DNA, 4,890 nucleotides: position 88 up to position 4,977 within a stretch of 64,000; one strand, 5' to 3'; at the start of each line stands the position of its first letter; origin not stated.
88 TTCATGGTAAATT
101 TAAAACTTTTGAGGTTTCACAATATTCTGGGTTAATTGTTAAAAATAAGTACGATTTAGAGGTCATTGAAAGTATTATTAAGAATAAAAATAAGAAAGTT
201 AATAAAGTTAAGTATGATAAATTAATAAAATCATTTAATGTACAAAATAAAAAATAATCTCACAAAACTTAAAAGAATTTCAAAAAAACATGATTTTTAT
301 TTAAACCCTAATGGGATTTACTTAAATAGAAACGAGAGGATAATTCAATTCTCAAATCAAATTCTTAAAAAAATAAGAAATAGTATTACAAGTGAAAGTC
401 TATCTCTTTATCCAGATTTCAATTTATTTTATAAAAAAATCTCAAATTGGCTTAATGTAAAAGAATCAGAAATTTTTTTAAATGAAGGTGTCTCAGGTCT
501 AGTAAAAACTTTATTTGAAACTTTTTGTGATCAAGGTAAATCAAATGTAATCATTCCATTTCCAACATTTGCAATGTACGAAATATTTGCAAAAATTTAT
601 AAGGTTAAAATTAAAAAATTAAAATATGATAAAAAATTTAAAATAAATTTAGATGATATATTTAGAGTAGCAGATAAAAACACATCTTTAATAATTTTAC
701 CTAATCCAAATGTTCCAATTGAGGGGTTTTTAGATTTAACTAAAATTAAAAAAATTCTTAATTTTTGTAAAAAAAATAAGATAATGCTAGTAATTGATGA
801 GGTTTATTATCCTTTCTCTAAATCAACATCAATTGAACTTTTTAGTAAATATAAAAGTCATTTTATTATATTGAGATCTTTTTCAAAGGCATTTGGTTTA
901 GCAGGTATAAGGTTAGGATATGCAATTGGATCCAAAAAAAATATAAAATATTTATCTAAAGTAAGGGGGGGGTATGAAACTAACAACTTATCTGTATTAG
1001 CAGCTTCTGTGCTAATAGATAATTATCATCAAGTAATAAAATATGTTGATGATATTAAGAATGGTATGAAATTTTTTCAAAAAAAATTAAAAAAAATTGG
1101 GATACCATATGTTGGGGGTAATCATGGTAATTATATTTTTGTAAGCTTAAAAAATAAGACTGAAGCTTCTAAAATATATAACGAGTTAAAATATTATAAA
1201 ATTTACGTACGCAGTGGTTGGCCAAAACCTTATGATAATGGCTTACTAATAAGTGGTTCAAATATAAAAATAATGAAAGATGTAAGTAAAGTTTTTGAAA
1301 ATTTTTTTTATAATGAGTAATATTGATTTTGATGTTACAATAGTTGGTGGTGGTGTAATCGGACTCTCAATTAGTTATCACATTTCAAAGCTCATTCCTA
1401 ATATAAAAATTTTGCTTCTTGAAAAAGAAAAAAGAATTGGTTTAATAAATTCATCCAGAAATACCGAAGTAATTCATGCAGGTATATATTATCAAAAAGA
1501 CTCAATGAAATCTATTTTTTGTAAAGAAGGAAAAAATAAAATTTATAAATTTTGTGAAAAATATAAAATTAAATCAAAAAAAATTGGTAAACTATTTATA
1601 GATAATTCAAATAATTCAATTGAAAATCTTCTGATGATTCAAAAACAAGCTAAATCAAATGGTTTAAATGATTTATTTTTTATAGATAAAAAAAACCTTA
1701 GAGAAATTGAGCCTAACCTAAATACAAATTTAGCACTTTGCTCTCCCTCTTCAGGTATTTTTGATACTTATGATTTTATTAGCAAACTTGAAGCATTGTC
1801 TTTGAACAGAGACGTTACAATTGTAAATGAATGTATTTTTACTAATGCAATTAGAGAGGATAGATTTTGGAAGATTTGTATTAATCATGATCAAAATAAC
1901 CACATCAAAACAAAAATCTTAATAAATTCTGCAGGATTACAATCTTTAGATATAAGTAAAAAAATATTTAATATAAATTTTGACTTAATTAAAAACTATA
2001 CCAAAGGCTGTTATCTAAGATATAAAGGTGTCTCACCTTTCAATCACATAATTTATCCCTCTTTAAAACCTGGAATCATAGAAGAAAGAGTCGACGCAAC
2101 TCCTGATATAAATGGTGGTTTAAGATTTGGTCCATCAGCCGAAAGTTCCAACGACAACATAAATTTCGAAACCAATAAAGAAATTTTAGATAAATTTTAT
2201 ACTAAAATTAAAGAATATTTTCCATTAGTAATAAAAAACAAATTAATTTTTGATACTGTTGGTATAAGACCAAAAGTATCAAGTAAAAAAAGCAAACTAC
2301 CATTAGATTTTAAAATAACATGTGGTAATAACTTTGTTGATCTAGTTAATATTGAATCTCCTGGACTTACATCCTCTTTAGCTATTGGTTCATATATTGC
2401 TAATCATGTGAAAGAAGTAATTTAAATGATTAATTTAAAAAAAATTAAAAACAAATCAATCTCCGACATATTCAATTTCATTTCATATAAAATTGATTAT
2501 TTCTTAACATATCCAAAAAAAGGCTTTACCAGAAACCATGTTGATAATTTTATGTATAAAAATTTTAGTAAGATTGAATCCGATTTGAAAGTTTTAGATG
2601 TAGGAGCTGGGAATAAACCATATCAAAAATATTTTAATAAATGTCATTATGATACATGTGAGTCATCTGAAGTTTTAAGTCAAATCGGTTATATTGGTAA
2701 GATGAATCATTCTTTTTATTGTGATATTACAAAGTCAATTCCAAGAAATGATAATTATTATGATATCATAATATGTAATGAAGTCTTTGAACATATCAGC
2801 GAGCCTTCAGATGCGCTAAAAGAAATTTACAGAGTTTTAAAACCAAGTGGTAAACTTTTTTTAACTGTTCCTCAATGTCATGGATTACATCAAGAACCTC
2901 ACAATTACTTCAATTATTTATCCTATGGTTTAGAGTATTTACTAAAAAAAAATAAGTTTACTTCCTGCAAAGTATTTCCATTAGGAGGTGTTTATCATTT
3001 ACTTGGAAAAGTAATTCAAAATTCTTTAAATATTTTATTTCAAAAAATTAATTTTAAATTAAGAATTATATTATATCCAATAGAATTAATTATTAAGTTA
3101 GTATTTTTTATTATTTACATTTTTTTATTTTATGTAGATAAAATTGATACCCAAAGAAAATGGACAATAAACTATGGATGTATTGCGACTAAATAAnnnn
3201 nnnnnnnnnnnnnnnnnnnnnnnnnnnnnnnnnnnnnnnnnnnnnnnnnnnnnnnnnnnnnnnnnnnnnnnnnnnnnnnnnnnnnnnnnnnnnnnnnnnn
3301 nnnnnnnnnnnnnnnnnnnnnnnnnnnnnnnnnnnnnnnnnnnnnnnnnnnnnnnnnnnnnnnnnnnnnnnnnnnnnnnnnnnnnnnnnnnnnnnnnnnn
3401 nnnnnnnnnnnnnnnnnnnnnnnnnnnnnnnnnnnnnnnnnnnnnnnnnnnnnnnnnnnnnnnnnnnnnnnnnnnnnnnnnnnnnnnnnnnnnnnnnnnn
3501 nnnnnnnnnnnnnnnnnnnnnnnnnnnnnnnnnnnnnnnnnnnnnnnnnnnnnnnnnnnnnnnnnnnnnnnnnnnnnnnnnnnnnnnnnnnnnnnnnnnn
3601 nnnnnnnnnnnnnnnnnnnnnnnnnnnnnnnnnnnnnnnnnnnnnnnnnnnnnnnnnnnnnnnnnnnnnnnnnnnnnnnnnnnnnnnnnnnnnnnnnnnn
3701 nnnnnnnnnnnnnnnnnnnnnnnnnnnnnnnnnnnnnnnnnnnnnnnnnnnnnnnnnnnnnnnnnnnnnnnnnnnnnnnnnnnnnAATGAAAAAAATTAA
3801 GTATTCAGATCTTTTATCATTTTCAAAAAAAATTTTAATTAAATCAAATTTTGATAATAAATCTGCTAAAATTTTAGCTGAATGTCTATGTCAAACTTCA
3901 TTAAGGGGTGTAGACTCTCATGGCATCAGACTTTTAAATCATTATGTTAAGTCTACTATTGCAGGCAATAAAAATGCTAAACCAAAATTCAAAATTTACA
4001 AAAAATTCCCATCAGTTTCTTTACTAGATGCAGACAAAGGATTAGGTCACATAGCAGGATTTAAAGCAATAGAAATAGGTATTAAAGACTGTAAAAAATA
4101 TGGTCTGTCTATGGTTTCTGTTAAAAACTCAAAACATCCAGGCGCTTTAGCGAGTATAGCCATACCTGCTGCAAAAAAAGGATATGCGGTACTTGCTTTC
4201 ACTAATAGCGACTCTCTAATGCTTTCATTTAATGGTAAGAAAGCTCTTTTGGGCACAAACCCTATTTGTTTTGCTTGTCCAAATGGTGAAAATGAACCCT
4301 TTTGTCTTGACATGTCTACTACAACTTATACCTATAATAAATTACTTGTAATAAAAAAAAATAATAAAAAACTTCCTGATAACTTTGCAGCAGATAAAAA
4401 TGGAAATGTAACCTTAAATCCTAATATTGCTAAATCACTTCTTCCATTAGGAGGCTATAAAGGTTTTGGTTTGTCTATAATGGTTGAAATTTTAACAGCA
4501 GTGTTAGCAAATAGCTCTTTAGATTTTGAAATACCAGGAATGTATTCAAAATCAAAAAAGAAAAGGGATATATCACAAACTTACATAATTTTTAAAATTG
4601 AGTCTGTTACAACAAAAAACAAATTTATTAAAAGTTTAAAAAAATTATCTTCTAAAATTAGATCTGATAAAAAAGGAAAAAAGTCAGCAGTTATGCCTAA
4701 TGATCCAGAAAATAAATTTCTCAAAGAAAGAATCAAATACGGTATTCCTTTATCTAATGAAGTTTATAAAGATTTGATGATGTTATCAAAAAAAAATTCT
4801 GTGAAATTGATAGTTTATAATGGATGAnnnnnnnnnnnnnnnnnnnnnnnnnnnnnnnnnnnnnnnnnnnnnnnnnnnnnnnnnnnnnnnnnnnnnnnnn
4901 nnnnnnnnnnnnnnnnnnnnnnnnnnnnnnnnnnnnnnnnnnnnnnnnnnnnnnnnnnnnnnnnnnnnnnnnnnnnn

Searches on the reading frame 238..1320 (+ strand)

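Call 59: search_protein_families(library=pfam, proteins=[window:238-1320:+], max_evalue=0.001)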
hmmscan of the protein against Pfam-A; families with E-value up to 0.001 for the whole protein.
window:238-1320:+ (360 aa): 2 families
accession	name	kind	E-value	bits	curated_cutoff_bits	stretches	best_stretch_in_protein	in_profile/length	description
PF00155.27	Aminotran_1_2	-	3.8e-41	141.9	19.7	1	42-327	22-333/361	Aminotransferase class I and II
PF04864.19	Alliinase_C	-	2.6e-05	23.7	22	1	84-236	74-213/363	Allinase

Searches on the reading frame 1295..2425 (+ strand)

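Call 59: search_protein_families(library=pfam, proteins=[window:1295-2425:+], max_evalue=0.001)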
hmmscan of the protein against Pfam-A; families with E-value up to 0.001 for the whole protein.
window:1295-2425:+ (376 aa): 3 families
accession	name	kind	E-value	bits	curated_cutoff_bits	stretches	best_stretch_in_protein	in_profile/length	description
PF01266.30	DAO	-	2.3e-39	136.3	27.9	1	13-370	1-352/353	FAD dependent oxidoreductase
PF13450.12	NAD_binding_8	-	2.6e-05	24.8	21.9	1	16-56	1-40/68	NAD(P)-binding Rossmann-like domain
PF01946.23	Thi4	-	4.2e-05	23.3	26.2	1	10-48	16-53/235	Thi4 family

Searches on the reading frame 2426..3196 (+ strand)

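Call 59: search_protein_families(library=pfam, proteins=[window:2426-3196:+], max_evalue=0.001)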
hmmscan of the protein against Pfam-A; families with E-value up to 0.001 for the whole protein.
window:2426-3196:+ (256 aa): 8 families
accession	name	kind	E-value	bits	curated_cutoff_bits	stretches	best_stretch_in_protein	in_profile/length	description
PF13489.12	Methyltransf_23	-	1.1e-13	51.6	27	1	47-152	17-122/164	Methyltransferase domain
PF08241.18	Methyltransf_11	-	3e-13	50.7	21.2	1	57-146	1-95/95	Methyltransferase domain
PF13847.12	Methyltransf_31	-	1.3e-09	38.3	27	1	99-150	61-113/145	Methyltransferase domain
PF08242.18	Methyltransf_12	-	1e-07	33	30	1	107-144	64-98/98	Methyltransferase domain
PF13649.12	Methyltransf_25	-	1.2e-07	32.7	27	1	57-142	2-97/97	Methyltransferase domain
PF01209.24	Ubie_methyltran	-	8.5e-05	22.5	20.1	1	89-146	94-151/233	ubiE/COQ5 methyltransferase family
PF05148.21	Methyltransf_8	-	0.00034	21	27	1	35-146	56-156/219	Hypothetical methyltransferase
PF20922.3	Anamorsin_N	-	0.00042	20.5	27.1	1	90-148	31-89/163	Anamorsin, N-terminal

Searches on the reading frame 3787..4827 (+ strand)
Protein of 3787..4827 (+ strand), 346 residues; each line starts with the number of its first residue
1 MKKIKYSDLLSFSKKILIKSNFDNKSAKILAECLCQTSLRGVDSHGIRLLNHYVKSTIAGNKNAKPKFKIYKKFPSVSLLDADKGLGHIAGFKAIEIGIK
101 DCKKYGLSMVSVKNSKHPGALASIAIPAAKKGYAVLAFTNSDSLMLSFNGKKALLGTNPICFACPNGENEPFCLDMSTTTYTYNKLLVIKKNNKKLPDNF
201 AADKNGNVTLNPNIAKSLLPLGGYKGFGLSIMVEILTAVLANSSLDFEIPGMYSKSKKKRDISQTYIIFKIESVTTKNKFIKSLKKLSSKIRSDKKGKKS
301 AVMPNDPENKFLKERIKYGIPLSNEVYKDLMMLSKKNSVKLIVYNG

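Call 55: search_protein_families(library=ncbifam, proteins=[window:3787-4827:+], max_evalue=0.00001)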
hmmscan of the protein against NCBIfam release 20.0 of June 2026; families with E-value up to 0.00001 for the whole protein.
window:3787-4827:+ (346 aa): 5 families
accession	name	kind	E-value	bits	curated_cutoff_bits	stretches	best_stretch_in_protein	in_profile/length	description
NF040650.1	sulfolac_dhydr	equivalog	4.1e-61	207.1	500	1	10-340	9-336/339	L-sulfolactate dehydrogenase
NF011599.0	PRK15025.1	equivalog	3.9e-58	197.3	356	1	4-331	3-332/349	ureidoglycolate dehydrogenase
TIGR03175.1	AllD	equivalog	7.9e-54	183.1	496.2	1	6-331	5-332/349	ureidoglycolate dehydrogenase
NF007504.0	PRK10098.1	equivalog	1e-43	149.4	336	1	3-332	6-339/360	malate/lactate/ureidoglycolate dehydrogenase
NF009750.0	PRK13260.1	equivalog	1.3e-42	146.1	316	1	3-331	2-330/332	3-dehydro-L-gulonate 2-dehydrogenase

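Call 79: search_protein_families(library=pfam, proteins=[window:3787-4827:+], max_evalue=0.0001)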
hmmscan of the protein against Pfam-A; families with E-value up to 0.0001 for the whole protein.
window:3787-4827:+ (346 aa): 1 family
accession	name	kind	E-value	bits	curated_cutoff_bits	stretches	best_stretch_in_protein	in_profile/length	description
PF02615.19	Ldh_2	-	1.3e-93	314.2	38.8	1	4-330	1-332/333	Malate/L-lactate dehydrogenase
